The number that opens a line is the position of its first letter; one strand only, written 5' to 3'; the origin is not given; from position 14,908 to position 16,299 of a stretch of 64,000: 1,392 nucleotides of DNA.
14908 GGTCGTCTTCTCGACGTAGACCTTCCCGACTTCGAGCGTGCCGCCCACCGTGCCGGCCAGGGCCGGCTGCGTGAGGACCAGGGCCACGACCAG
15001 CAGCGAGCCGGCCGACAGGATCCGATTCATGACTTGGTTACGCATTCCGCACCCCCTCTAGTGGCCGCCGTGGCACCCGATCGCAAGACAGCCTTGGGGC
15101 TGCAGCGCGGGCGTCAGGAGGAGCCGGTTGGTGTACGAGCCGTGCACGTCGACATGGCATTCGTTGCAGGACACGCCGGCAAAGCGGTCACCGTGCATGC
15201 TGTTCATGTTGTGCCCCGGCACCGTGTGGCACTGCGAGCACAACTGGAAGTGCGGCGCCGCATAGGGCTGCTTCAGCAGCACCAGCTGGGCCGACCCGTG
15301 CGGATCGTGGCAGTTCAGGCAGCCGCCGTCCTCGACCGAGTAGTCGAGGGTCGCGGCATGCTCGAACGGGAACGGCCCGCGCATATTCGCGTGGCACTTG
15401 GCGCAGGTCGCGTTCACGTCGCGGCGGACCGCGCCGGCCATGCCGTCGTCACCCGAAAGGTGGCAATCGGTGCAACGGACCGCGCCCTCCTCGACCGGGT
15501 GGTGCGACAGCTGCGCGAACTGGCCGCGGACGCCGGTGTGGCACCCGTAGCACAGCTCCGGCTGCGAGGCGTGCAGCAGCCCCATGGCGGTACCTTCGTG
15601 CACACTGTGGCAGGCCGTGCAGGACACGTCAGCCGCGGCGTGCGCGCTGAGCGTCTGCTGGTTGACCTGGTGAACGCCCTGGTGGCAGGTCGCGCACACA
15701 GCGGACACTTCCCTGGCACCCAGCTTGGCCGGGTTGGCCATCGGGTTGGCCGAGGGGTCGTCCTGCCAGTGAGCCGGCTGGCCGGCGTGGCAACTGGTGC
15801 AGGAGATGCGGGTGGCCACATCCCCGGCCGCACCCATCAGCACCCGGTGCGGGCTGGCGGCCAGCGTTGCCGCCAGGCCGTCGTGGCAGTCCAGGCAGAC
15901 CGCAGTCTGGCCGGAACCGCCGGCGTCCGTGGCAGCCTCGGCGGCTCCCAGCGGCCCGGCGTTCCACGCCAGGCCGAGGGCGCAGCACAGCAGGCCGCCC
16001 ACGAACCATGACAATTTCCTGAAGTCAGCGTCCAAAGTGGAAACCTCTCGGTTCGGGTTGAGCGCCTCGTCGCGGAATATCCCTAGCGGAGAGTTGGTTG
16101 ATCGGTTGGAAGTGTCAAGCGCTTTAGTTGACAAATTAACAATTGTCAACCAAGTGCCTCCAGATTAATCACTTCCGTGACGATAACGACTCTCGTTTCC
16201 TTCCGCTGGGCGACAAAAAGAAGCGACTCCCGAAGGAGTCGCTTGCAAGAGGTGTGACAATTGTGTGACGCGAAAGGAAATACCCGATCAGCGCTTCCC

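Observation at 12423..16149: MtrA/MtrB-like porin-cytochrome module with a short barrel and a hexahaem lipoprotein partner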

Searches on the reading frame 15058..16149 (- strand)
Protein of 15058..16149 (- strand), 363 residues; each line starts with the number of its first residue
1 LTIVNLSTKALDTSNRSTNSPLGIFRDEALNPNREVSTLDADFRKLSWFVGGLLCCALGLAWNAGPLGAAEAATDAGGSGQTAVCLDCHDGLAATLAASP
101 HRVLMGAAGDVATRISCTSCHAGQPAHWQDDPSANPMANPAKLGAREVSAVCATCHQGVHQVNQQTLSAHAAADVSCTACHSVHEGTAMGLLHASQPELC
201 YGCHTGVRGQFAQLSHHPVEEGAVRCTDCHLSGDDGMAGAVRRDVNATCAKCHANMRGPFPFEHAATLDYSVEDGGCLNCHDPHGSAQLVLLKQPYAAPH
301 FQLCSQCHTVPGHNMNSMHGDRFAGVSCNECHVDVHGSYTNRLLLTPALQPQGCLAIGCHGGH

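Call 3: search_protein_families(library=pfam, proteins=[window:15058-16149:-], max_evalue=1)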
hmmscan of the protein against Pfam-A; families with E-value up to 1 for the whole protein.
window:15058-16149:- (363 aa): 5 families
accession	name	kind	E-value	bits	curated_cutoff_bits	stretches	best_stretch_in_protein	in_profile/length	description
PF09699.15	Paired_CXXCH_1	-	5e-32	109.8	20.6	5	170-207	1-39/41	Doubled CXXCH motif (Paired_CXXCH_1)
PF14522.11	Cytochrome_C7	-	9.2e-13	48.3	24.8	5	82-157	13-67/67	Cytochrome c7 and related cytochrome c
PF14537.11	Cytochrom_c3_2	-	7e-11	42.9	25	4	114-205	6-79/79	Cytochrome c3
PF13435.11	Cytochrome_C554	-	3.6e-08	34.7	20.8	3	117-182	2-84/84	Cytochrome c554 and c-prime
PF22678.1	Cytochrom_c_NrfB-like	-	8.1e-06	26.7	27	2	117-186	1-70/89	Cytochrome c-type protein NrfB-like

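Call 4: search_protein_families(library=ncbifam, proteins=[window:15058-16149:-], max_evalue=1)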
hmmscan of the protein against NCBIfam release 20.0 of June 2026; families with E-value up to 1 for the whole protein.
window:15058-16149:- (363 aa): 11 families
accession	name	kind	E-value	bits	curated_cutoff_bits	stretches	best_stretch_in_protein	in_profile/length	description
TIGR03508.1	decahem_SO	subfamily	7.8e-53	179.6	192.2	1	83-341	3-257/258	DmsE family decaheme c-type cytochrome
NF041028.1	decahem_GSU2203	exception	4.6e-47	160.8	325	2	79-314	34-258/317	GSU2203 family decaheme c-type cytochrome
TIGR01905.1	paired_CXXCH_1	subfamily_domain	1.3e-24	85.8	25.2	4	173-206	5-38/41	doubled CXXCH domain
TIGR03153.1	cytochr_NrfH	equivalog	4.9e-10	39.6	134.2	4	194-233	25-62/138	cytochrome c nitrite reductase small subunit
NF008659.0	PRK11659.1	equivalog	5.2e-09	36.1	184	1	82-210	46-173/188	cytochrome c nitrite reductase pentaheme subunit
TIGR03146.1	cyt_nit_nrfB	equivalog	2.8e-05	24.4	166.6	2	83-206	12-143/145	cytochrome c nitrite reductase pentaheme subunit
NF045722.1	c3_cytochr_TmcA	equivalog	0.0028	17.5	114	2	152-205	60-111/125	acidic tetraheme cytochrome c3 TmcA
NF033196.2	c_type_nonphoto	exception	0.0037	17.4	70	1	114-184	27-94/98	c-type cytochrome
TIGR04315.1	octaheme_Shew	subfamily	0.0063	15.6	375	0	79-335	17-253/440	tetrathionate reductase family octaheme c-type cytochrome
NF049875.1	NetB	exception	0.013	15.3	380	2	80-165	136-204/211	Nrf-like electron transfer protein NetB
TIGR04257.1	nanowire_3heme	domain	0.12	12.5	40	1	83-127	24-64/75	c(7)-type cytochrome triheme domain-containing protein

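Call 7: search_solved_structures(query=window:15058-16149:-, max_evalue=0.01, show_alignments=2)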
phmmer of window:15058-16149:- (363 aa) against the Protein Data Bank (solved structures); distinct sequences matched with E-value up to 0.01: 3.
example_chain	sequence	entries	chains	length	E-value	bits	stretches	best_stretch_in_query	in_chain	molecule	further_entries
6r2q_A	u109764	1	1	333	6.2e-26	94.8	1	85-339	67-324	Cystathionine beta-synthase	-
2ozy_A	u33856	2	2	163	5.8e-06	29.1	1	82-208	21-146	Cytochrome c-type protein nrfB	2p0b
28pb_A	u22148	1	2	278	0.0021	20.7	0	174-290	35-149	Cytochrome c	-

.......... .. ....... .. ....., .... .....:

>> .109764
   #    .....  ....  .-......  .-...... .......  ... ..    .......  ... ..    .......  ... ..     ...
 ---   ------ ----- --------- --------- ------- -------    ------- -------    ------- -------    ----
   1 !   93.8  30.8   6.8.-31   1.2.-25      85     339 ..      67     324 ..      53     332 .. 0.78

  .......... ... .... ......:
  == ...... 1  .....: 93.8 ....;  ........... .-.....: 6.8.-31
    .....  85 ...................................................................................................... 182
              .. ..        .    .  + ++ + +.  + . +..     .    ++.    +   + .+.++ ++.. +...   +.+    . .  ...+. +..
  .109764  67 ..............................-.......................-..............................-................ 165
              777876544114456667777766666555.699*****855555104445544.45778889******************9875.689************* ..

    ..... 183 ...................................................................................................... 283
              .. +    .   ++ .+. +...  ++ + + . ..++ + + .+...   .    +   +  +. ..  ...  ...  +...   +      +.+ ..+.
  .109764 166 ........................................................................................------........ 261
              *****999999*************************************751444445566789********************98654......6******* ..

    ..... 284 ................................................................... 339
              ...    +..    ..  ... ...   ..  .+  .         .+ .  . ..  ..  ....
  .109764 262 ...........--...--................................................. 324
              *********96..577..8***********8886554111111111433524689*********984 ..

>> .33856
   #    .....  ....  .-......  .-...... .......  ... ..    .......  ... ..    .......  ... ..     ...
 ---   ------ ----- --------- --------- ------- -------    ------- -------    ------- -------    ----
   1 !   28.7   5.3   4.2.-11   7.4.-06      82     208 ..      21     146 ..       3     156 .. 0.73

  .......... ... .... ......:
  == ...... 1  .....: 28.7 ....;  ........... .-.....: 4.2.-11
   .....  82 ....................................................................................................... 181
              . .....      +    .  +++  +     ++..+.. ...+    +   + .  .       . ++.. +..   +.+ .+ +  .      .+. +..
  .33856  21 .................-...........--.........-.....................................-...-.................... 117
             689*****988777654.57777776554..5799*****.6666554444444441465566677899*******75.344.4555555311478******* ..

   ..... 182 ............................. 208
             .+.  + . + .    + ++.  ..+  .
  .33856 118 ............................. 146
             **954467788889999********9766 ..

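Call 42: find_homologous_proteins(query=window:15058-16038:-)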
Query window:15058-16038:- (326 aa): 352 proteins with E <= 0.001 among 4686 candidates; the best 120 are listed.
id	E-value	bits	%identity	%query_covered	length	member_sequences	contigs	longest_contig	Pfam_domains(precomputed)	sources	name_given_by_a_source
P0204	3.6e-222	755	100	100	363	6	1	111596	PF09699.16,PF14537.12,PF13435.12,PF22678.2,PF14522.12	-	-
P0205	6.4e-218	741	98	99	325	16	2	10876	PF09699.16,PF14537.12,PF13435.12,PF22678.2,PF14522.12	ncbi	-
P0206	1.3e-178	612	80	99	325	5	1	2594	PF09699.16,PF14537.12,PF13435.12,PF14522.12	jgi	-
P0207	7.5e-177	606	80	100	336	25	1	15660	PF09699.16,PF14537.12,PF13435.12,PF14522.12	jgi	jgi:DmsE family decaheme c-type cytochrome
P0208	7.6e-175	599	79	99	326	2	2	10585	PF09699.16,PF14537.12,PF13435.12,PF22678.2,PF14522.12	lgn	-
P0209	2.7e-173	594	77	100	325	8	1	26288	PF09699.16,PF14537.12,PF14522.12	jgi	jgi:DmsE family decaheme c-type cytochrome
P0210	4.7e-173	594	78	99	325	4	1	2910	PF09699.16,PF14537.12,PF13435.12,PF22678.2,PF14522.12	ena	-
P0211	5.7e-171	587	78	99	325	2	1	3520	PF09699.16,PF14537.12,PF22678.2,PF14522.12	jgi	jgi:DmsE family decaheme c-type cytochrome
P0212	2.6e-169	581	76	99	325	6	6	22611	PF09699.16,PF14537.12,PF13435.12,PF22678.2,PF14522.12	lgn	-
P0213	1.9e-168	578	77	100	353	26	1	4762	PF09699.16,PF14537.12,PF14522.12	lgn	-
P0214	1.2e-115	405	62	86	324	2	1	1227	PF09699.16,PF14537.12,PF22678.2,PF14522.12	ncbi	-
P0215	1.0e-108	382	56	89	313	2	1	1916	PF09699.16,PF14537.12,PF22678.2,PF14522.12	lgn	-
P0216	1.8e-108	381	53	98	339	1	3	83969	PF09699.16,PF14537.12,PF13435.12,PF22678.2,PF14522.12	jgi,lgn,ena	-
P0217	7.5e-106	373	59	87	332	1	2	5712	PF09699.16,PF14537.12,PF22678.2,PF14522.12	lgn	-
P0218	3.6e-105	370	57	89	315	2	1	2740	PF09699.16,PF14537.12,PF13435.12,PF22678.2,PF14522.12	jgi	jgi:DmsE family decaheme c-type cytochrome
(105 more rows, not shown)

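Call 63: find_encoding_contigs(protein=P0204, flank=10000, max_places=3)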
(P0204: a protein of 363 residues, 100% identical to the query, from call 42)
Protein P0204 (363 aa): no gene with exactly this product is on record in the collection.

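Call 66: search_protein_families(library=ncbifam, alignment_id=A3, max_evalue=1e-10)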
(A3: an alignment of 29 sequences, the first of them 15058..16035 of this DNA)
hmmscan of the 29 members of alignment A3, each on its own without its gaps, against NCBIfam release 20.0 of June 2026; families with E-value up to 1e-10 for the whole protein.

A. member 1, window:15058-16035:- (325 aa): 3 families
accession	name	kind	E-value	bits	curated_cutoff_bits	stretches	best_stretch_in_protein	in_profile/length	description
TIGR03508.1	decahem_SO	subfamily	5.5e-53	180.1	192.2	1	45-303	3-257/258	DmsE family decaheme c-type cytochrome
NF041028.1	decahem_GSU2203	exception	3.4e-47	161.2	325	1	41-277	34-259/317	GSU2203 family decaheme c-type cytochrome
TIGR01905.1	paired_CXXCH_1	subfamily_domain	5e-25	87.1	25.2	0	135-168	5-38/41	doubled CXXCH domain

B. families by the number of members that match (of 29 scanned): 6 families
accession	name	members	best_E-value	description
TIGR03508.1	decahem_SO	29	3.4e-54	DmsE family decaheme c-type cytochrome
NF041028.1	decahem_GSU2203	29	8e-49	GSU2203 family decaheme c-type cytochrome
TIGR01905.1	paired_CXXCH_1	29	1.3e-25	doubled CXXCH domain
NF008659.0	PRK11659.1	16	8.6e-16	cytochrome c nitrite reductase pentaheme subunit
TIGR03153.1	cytochr_NrfH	11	4.6e-14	cytochrome c nitrite reductase small subunit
TIGR03146.1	cyt_nit_nrfB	1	4.3e-11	cytochrome c nitrite reductase pentaheme subunit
